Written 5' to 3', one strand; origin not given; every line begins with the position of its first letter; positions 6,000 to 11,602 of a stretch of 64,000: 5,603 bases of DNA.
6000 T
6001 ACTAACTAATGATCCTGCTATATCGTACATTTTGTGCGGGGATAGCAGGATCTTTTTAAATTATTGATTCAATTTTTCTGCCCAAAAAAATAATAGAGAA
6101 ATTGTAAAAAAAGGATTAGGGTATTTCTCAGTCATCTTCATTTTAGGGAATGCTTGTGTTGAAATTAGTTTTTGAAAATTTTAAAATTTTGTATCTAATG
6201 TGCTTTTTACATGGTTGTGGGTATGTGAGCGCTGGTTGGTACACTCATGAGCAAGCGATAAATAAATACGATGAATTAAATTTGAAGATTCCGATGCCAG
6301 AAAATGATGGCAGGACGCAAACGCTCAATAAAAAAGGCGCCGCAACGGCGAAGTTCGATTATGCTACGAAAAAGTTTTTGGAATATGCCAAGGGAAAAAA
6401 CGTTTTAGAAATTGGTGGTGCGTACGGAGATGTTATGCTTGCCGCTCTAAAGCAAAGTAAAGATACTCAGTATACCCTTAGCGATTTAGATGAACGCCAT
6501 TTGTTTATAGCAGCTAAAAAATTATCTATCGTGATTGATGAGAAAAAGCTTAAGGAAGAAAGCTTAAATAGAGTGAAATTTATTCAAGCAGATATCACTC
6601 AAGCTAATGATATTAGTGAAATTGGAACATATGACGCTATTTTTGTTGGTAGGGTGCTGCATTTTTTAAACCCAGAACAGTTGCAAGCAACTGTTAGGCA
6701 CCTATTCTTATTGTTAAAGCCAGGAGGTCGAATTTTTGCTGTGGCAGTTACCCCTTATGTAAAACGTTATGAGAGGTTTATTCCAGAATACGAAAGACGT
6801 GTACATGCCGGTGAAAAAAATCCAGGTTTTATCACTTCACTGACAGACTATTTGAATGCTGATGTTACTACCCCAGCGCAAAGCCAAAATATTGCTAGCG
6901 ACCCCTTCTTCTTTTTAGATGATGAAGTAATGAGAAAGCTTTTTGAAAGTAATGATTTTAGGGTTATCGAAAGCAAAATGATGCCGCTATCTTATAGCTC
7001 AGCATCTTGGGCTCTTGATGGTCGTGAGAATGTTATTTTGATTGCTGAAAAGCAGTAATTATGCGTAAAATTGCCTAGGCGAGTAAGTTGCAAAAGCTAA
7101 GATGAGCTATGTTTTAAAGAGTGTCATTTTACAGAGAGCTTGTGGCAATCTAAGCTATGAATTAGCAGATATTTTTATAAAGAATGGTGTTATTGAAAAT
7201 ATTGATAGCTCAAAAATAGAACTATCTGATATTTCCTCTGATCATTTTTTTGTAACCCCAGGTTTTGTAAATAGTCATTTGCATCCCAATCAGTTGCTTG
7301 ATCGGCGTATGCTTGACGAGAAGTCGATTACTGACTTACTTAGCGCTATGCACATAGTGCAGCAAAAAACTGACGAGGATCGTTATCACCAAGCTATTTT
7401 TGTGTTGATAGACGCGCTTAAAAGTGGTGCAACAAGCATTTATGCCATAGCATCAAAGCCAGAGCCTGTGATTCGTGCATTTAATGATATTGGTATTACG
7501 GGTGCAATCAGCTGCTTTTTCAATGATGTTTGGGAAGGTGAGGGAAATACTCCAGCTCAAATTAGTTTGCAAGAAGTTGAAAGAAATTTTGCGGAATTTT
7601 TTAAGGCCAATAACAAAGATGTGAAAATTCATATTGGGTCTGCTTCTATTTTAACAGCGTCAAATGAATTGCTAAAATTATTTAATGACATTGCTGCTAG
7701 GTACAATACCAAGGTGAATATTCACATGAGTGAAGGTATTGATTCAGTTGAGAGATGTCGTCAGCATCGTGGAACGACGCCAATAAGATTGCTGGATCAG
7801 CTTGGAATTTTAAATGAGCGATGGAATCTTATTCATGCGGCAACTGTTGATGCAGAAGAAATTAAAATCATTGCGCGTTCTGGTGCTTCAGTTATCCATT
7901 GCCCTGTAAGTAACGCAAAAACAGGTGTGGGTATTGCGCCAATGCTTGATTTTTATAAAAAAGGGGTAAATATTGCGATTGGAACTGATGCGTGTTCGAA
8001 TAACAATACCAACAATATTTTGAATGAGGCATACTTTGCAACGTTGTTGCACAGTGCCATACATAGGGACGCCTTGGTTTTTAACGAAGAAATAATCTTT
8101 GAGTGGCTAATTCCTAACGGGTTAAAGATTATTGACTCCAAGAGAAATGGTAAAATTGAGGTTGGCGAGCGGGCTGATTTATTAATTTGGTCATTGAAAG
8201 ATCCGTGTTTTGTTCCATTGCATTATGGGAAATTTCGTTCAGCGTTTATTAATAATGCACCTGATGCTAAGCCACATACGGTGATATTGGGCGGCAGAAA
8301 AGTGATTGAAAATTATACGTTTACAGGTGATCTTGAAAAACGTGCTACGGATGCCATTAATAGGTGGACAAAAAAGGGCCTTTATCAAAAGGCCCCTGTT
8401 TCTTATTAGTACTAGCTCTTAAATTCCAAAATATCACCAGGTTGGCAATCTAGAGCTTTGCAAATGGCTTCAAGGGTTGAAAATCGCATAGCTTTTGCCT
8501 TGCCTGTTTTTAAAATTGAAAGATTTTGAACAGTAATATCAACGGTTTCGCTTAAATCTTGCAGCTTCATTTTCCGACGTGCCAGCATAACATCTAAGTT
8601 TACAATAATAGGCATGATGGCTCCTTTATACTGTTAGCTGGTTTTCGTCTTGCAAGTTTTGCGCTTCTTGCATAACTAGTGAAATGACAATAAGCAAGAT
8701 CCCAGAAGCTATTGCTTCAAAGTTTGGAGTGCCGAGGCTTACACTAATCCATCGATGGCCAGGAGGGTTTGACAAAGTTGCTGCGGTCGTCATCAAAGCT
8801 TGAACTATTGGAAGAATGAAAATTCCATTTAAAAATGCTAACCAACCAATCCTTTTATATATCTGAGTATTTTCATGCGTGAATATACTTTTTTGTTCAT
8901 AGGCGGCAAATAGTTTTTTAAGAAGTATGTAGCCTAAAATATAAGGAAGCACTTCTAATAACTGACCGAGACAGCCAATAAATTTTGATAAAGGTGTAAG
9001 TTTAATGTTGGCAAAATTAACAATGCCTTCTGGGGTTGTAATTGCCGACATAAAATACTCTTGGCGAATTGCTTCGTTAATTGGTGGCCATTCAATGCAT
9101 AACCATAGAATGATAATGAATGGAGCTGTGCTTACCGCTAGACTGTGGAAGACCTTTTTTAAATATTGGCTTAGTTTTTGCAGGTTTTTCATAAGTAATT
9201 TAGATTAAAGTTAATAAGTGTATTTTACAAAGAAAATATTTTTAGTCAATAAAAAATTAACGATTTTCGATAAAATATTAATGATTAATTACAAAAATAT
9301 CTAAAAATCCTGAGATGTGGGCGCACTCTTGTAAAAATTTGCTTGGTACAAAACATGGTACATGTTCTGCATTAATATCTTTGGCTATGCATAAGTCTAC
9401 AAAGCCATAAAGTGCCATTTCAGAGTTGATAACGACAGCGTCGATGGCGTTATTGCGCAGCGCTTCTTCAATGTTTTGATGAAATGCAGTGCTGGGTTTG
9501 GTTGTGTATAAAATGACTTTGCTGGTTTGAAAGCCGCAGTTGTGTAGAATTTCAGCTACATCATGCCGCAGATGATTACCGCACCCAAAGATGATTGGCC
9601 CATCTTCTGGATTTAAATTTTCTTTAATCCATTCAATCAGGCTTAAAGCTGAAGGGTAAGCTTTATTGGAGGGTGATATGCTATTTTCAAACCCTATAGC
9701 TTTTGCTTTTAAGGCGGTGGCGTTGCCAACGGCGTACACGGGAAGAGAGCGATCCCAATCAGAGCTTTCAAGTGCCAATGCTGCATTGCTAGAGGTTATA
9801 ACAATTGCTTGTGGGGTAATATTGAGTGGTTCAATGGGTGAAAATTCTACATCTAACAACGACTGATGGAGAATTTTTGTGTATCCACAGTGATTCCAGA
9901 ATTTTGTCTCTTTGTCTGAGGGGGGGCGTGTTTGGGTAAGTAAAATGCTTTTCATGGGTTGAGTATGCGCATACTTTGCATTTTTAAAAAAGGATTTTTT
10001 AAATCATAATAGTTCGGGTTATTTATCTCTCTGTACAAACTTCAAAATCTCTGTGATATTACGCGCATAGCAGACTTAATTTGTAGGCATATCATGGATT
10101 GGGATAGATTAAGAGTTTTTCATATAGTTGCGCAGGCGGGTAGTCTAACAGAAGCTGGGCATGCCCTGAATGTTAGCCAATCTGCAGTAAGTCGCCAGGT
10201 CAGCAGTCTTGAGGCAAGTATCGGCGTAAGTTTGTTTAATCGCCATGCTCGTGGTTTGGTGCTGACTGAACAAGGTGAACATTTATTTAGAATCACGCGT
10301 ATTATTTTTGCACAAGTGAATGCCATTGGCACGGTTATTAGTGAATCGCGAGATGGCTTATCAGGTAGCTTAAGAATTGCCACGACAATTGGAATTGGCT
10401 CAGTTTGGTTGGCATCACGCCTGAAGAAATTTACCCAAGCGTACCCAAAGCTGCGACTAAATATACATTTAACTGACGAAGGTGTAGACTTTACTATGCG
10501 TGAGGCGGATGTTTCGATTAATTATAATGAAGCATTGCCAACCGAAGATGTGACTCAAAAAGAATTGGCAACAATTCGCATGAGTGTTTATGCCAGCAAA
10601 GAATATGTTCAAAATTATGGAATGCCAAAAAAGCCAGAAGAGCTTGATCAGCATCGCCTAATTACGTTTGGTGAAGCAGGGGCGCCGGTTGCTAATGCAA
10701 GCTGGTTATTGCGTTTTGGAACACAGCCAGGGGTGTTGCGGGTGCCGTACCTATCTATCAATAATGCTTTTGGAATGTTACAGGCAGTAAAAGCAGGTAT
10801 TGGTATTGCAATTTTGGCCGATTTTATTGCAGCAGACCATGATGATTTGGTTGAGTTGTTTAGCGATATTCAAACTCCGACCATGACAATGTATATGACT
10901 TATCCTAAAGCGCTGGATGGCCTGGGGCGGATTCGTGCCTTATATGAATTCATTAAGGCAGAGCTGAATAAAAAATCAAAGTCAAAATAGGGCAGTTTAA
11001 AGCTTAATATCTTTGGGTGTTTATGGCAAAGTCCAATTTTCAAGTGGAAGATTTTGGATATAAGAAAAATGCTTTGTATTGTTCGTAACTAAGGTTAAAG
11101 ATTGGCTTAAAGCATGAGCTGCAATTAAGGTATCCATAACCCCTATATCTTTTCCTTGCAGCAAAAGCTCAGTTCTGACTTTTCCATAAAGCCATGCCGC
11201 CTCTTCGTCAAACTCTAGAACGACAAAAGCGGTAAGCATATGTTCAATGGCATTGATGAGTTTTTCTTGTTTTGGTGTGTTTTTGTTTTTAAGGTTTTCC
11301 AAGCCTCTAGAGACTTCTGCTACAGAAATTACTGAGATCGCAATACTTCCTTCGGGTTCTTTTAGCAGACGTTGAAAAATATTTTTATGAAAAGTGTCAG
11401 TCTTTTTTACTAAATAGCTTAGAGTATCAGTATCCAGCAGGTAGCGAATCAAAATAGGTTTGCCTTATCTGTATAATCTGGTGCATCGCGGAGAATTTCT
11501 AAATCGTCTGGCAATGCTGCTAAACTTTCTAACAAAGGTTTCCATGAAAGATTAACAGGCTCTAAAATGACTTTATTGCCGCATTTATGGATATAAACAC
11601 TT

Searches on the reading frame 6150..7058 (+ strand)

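Call 61: search_protein_families(library=pfam, proteins=[window:6150-7058:+], max_evalue=0.0001)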
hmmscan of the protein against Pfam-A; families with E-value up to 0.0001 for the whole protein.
window:6150-7058:+ (302 aa): 6 families
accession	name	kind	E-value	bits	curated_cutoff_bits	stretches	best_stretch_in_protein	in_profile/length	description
PF08242.18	Methyltransf_12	-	2.3e-12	47.9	30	1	86-195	1-98/98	Methyltransferase domain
PF13649.12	Methyltransf_25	-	1.8e-10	41.8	27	1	85-193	1-97/97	Methyltransferase domain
PF13489.12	Methyltransf_23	-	2e-08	34.6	27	1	76-273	16-162/164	Methyltransferase domain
PF08241.18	Methyltransf_11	-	1.8e-06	28.9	21.2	1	86-196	1-94/95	Methyltransferase domain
PF01209.24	Ubie_methyltran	-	1e-05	25.4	20.1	1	73-199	39-153/233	ubiE/COQ5 methyltransferase family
PF13847.12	Methyltransf_31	-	1.4e-05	25.3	27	1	81-197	3-109/145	Methyltransferase domain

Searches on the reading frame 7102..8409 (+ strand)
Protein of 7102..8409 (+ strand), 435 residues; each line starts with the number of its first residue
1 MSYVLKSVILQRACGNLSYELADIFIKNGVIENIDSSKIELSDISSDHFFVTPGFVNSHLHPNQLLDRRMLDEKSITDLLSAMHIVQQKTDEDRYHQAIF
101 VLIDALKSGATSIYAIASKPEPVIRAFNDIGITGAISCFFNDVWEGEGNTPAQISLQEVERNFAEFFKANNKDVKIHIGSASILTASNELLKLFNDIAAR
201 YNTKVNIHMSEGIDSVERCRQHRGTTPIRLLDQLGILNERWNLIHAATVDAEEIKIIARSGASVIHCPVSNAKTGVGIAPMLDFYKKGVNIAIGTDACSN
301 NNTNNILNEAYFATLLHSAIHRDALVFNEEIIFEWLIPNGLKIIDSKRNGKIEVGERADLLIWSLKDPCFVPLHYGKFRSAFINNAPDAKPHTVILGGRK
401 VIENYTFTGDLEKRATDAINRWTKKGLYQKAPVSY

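Call 61: search_protein_families(library=pfam, proteins=[window:7102-8409:+], max_evalue=0.0001)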
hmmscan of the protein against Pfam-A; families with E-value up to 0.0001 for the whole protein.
window:7102-8409:+ (435 aa): 2 families
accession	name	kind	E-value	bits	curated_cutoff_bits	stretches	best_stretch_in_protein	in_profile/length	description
PF01979.26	Amidohydro_1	-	6.1e-35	121.5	25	1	50-401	1-345/345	Amidohydrolase family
PF07969.17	Amidohydro_3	-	2.6e-05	24.3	29.7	0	50-64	9-23/472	Amidohydrolase family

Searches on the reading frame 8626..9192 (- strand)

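Call 61: search_protein_families(library=pfam, proteins=[window:8626-9192:-], max_evalue=0.0001)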
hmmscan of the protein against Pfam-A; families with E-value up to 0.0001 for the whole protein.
window:8626-9192:- (188 aa): 1 family
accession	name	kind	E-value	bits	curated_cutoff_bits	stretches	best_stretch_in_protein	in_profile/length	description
PF11188.13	DUF2975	-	1.3e-14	54.7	27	1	66-188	19-130/130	Protein of unknown function (DUF2975)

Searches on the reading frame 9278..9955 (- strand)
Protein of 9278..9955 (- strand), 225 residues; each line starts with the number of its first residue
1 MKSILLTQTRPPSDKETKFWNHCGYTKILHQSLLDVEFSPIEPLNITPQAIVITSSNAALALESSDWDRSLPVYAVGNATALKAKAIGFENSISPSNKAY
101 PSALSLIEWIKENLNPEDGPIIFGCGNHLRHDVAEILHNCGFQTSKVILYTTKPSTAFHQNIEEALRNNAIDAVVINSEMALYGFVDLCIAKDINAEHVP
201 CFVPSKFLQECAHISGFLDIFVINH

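Call 61: search_protein_families(library=pfam, proteins=[window:9278-9955:-], max_evalue=0.0001)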
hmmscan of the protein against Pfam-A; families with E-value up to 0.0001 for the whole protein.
window:9278-9955:- (225 aa): 1 family
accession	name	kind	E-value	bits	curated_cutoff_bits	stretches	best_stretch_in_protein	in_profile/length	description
PF02602.20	HEM4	-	3.2e-21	76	27.5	1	41-202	35-200/231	Uroporphyrinogen-III synthase HemD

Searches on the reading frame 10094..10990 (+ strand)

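Call 61: search_protein_families(library=pfam, proteins=[window:10094-10990:+], max_evalue=0.0001)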
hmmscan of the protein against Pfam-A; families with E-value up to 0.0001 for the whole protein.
window:10094-10990:+ (298 aa): 2 families
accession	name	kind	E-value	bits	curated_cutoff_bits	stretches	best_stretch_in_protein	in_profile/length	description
PF03466.25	LysR_substrate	-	3.5e-29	102.1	28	1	87-291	2-208/209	LysR substrate binding domain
PF00126.33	HTH_1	-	1.1e-21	77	26.6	1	3-62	1-60/60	Bacterial regulatory helix-turn-helix protein, lysR family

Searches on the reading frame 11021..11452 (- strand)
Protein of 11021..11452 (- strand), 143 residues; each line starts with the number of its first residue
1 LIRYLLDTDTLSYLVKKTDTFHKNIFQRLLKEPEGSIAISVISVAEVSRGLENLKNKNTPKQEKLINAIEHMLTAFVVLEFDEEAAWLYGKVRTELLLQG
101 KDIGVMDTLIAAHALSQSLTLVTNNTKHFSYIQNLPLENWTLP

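Call 61: search_protein_families(library=pfam, proteins=[window:11021-11452:-], max_evalue=0.0001)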
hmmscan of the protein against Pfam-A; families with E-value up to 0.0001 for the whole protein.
window:11021-11452:- (143 aa): 1 family
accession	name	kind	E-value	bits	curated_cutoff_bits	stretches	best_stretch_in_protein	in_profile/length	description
PF01850.27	PIN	-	9.3e-15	55.7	23.6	1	4-129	1-114/120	PIN domain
